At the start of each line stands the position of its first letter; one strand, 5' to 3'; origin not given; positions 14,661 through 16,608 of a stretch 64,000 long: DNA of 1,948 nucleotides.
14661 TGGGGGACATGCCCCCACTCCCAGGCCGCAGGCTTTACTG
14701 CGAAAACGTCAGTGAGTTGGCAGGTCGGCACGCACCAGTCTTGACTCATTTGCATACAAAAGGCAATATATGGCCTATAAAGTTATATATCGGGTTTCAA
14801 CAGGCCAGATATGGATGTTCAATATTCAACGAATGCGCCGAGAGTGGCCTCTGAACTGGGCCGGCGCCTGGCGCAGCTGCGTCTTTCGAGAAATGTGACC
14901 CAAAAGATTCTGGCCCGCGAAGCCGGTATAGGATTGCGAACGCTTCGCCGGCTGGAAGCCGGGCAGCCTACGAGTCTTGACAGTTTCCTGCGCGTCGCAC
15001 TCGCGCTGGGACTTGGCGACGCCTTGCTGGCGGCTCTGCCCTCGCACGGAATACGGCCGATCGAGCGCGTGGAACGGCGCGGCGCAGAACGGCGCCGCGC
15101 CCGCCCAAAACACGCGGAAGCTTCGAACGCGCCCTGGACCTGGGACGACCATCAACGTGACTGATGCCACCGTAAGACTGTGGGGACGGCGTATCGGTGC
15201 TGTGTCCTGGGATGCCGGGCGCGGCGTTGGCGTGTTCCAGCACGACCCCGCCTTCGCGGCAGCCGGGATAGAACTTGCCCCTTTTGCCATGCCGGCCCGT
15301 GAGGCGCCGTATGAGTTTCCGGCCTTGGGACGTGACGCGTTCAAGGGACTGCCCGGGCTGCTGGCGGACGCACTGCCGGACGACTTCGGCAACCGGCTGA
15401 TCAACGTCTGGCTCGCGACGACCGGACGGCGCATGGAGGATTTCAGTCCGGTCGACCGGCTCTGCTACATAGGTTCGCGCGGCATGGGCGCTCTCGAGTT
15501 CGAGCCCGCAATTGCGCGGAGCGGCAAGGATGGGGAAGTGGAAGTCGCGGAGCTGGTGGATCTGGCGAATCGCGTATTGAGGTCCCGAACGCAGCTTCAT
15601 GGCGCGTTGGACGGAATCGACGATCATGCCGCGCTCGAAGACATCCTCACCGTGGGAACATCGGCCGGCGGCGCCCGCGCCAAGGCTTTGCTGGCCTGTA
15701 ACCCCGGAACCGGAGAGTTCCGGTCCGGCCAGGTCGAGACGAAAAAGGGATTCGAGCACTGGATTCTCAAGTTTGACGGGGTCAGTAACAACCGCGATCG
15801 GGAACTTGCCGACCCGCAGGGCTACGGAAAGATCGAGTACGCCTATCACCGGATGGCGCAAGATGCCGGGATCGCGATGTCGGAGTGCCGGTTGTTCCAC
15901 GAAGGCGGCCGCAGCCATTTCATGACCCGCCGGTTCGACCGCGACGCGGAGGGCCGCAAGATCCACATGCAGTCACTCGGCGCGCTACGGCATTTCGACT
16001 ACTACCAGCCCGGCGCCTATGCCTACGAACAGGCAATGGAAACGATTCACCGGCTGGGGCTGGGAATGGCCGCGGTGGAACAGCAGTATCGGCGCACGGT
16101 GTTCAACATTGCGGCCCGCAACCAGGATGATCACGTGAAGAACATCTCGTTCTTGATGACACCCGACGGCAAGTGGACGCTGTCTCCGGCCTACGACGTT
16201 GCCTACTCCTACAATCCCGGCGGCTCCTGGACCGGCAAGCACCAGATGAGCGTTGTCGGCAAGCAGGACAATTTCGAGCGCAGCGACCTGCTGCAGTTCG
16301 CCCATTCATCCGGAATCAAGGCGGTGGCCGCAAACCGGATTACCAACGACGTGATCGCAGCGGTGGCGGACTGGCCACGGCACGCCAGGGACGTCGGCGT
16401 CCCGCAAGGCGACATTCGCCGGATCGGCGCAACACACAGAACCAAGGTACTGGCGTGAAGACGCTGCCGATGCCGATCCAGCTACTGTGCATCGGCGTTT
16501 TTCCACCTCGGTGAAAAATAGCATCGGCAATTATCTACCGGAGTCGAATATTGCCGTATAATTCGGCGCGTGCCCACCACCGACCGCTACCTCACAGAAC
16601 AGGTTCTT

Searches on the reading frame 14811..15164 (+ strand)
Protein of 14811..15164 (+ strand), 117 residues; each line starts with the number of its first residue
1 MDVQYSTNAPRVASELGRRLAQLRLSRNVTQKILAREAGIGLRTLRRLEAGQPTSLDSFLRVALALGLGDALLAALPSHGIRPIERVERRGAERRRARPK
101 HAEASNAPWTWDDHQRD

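Call 78: search_protein_families(library=pfam, proteins=[window:14811-15164:+], max_evalue=0.1)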
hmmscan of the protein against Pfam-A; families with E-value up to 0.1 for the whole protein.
window:14811-15164:+ (117 aa): 5 families
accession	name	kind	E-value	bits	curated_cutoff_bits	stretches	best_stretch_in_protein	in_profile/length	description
PF13560.12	HTH_31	-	1.3e-07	32.3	27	1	15-76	1-64/64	Helix-turn-helix domain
PF01381.28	HTH_3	-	5.7e-07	29.9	23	1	20-68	1-50/55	Helix-turn-helix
PF12844.13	HTH_19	-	0.00045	20.5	30.2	1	17-68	1-53/64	Helix-turn-helix domain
PF13413.12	HTH_25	-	0.00056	20.1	24.6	1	19-57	1-39/62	Helix-turn-helix domain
PF13443.12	HTH_26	-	0.0058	17.3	22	1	19-66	1-50/63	Cro/C1-type HTH DNA-binding domain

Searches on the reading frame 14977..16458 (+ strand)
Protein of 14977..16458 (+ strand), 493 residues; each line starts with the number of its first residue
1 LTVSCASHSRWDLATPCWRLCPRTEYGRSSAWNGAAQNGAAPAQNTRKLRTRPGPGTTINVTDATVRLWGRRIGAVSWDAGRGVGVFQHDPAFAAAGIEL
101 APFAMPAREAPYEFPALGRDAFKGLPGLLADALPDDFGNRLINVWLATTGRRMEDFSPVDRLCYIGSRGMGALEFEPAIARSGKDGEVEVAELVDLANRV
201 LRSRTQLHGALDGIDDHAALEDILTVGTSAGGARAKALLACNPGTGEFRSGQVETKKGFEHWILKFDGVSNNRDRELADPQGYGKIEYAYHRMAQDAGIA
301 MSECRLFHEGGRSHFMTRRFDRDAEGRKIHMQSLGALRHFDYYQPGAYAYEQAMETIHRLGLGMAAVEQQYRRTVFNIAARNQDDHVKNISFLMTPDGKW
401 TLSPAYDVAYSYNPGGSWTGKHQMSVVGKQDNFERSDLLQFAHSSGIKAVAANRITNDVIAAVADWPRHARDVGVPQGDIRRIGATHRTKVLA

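Call 9: search_protein_families(library=pfam, proteins=[window:14977-16458:+], max_evalue=0.01)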
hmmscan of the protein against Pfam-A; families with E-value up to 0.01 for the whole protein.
window:14977-16458:+ (493 aa): 2 families
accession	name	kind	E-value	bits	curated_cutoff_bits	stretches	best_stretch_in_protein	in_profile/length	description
PF07804.18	HipA_C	-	2.6e-52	178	30.5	1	228-465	1-211/213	HipA-like C-terminal domain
PF13657.11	Couple_hipA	-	1.5e-17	64.4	22.5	1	65-175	2-98/99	HipA N-terminal domain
